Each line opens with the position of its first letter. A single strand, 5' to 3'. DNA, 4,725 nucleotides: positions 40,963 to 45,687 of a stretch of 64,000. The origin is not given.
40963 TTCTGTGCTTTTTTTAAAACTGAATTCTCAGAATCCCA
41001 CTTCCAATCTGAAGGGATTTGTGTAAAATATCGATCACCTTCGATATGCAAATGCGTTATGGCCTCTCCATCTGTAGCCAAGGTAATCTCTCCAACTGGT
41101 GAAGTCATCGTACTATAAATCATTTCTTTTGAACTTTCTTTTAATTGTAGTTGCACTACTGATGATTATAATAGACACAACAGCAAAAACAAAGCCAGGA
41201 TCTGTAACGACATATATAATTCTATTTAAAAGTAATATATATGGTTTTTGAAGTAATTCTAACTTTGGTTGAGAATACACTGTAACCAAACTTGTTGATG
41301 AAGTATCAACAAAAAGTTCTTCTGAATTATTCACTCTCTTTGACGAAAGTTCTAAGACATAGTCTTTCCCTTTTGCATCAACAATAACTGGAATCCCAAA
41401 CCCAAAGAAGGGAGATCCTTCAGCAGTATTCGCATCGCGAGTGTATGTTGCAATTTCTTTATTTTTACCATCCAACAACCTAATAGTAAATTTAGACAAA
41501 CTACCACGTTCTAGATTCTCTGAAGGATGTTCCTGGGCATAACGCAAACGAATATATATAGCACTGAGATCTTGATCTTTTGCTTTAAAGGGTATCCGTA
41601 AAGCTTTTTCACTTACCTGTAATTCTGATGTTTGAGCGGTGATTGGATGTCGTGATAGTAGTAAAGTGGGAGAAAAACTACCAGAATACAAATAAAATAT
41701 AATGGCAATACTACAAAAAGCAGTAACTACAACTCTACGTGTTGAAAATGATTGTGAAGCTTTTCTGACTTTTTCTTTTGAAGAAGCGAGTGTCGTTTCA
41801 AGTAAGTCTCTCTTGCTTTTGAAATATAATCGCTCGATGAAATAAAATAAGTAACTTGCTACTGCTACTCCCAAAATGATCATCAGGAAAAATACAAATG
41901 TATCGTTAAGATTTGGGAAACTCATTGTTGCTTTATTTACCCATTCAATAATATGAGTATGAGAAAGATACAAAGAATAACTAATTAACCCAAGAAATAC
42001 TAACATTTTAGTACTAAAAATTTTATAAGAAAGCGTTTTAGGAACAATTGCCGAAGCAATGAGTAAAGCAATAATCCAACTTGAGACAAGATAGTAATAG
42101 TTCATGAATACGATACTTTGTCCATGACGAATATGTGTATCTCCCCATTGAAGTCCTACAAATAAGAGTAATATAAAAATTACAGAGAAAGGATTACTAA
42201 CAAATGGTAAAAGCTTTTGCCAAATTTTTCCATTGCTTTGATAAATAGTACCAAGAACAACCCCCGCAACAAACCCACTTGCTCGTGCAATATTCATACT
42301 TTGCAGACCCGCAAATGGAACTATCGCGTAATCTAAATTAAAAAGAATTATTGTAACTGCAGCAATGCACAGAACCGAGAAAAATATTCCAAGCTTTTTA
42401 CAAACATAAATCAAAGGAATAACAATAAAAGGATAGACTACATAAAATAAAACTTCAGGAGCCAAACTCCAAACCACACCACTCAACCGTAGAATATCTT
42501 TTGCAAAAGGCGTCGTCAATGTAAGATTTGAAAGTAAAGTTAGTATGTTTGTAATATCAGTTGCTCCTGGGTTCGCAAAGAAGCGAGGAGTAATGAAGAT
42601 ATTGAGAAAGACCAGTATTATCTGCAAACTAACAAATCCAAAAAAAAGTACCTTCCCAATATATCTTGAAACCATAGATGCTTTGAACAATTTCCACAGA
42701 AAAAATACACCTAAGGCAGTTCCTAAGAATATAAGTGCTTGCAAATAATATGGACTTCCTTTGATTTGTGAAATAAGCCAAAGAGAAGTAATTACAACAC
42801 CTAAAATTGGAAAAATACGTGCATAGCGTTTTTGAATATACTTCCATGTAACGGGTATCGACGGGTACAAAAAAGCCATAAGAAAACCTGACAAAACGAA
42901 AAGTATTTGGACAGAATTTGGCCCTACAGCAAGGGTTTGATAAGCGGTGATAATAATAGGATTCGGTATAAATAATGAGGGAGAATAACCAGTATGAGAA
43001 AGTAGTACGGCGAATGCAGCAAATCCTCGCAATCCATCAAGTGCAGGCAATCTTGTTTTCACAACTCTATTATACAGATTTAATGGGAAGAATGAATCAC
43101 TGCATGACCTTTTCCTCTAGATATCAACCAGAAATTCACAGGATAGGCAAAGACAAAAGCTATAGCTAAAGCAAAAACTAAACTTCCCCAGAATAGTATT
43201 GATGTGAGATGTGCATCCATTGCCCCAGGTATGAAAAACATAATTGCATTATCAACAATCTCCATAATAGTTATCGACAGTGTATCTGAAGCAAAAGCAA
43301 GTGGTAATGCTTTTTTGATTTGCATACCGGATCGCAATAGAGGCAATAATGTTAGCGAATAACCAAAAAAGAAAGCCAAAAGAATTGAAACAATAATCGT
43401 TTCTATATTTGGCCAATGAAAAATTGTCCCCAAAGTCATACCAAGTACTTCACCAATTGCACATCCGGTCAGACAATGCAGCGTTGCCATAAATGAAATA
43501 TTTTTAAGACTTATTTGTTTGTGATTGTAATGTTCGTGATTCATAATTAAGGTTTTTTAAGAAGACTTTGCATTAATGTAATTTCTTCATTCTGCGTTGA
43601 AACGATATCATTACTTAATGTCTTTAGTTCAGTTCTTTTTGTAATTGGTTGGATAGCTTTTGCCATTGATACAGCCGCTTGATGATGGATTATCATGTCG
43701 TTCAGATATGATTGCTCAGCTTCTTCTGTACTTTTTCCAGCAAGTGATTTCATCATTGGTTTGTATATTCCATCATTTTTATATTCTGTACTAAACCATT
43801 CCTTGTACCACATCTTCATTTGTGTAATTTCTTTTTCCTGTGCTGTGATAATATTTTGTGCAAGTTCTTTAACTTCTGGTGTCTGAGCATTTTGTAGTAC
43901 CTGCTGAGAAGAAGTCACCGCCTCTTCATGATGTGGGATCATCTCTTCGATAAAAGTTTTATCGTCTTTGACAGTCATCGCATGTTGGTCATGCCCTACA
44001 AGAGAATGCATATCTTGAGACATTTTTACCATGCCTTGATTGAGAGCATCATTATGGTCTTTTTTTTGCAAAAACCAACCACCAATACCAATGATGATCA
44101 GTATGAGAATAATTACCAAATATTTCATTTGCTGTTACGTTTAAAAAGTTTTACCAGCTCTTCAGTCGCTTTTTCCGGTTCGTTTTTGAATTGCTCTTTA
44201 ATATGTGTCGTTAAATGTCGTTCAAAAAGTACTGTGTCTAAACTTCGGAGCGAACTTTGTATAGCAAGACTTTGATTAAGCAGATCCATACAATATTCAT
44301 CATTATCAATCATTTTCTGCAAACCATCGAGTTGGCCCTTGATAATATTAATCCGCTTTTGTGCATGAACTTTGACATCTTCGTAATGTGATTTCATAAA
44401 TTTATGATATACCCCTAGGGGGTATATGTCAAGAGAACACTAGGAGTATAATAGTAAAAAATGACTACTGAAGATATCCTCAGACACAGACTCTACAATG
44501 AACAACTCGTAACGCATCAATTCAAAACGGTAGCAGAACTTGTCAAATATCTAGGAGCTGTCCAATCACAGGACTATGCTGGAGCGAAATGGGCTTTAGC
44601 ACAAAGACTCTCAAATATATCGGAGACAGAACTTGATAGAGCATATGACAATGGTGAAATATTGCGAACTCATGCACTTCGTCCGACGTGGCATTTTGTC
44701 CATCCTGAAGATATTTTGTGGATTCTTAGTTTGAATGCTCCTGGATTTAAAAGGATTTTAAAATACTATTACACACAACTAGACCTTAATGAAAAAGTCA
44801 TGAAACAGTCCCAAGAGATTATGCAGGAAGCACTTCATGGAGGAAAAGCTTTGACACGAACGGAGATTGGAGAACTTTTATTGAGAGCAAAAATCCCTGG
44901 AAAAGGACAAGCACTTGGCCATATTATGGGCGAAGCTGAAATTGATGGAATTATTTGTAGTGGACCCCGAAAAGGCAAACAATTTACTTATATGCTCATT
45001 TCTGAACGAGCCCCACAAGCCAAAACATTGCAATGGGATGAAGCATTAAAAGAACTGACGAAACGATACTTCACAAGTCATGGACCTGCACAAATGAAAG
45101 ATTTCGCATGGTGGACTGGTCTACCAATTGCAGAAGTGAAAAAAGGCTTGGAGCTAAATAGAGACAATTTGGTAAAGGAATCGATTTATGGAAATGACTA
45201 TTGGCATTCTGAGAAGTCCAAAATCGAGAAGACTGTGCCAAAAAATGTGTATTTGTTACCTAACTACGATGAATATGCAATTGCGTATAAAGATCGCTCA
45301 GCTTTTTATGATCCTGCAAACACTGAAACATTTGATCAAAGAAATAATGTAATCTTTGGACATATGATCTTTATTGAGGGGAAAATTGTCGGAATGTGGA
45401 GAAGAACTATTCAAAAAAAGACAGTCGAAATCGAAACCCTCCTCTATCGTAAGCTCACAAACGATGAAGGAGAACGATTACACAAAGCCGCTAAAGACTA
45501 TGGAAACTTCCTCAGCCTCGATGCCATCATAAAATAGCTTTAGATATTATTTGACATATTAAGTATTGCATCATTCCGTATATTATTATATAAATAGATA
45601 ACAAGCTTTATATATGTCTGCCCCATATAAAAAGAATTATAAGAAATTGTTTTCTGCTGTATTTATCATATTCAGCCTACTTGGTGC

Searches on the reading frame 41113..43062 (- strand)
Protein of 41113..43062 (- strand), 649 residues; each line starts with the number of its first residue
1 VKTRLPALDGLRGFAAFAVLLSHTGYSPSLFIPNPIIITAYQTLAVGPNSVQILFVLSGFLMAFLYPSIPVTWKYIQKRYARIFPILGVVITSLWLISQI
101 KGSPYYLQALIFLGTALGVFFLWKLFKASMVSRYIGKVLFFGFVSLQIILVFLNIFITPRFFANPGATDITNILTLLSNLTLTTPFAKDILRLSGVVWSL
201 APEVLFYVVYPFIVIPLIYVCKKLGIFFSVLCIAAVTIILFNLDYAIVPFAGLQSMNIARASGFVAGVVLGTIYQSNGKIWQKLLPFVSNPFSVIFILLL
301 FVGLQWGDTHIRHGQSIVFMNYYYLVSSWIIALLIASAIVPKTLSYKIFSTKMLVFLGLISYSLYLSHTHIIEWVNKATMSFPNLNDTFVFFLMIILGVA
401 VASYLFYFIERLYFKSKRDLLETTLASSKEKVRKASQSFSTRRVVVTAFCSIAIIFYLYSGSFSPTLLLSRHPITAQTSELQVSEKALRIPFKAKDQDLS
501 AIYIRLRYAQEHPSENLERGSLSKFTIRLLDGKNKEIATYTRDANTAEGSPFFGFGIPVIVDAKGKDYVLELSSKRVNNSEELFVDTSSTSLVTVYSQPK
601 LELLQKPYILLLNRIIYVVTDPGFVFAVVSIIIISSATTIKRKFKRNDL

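Call 59: search_protein_families(library=pfam, max_evalue=0.0001, proteins=[window:41113-43062:-])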
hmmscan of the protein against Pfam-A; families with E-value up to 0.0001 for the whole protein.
window:41113-43062:- (649 aa): 1 family
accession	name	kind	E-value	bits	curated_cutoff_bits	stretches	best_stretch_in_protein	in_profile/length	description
PF01757.29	Acyl_transf_3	-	2.1e-20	73.5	31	1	6-406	2-324/326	Acyltransferase domain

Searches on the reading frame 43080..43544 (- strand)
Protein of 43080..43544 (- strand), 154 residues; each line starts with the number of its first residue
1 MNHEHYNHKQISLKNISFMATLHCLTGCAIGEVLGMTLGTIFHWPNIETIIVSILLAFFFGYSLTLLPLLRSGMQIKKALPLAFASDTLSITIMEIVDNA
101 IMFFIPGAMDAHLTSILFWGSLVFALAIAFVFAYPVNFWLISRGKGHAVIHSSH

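Call 59: search_protein_families(library=pfam, max_evalue=0.0001, proteins=[window:43080-43544:-])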
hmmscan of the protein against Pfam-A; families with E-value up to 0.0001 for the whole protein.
window:43080-43544:- (154 aa): 1 family
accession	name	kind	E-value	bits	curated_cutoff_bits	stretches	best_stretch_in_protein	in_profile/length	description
PF14342.11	DUF4396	-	3.9e-41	141.2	27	1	18-146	6-141/141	Domain of unknown function (DUF4396)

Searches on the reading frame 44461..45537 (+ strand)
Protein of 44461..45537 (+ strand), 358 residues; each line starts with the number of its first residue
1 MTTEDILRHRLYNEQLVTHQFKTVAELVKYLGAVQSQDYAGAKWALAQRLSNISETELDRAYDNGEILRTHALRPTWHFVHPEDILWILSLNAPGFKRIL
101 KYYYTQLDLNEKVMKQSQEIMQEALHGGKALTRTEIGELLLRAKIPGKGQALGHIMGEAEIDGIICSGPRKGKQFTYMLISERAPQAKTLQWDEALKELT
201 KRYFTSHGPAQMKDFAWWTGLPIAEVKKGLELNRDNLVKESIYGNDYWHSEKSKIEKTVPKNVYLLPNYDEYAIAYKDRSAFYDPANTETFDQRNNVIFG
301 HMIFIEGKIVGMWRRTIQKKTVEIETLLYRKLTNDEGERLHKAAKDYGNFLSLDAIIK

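Call 59: search_protein_families(library=pfam, max_evalue=0.0001, proteins=[window:44461-45537:+])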
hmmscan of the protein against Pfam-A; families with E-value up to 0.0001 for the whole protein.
window:44461-45537:+ (358 aa): 1 family
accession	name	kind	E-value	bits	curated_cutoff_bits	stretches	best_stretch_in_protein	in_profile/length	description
PF06224.18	AlkZ-like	-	1.2e-58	199.7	25.9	1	29-350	2-329/329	DNA glycosylase AlkZ-like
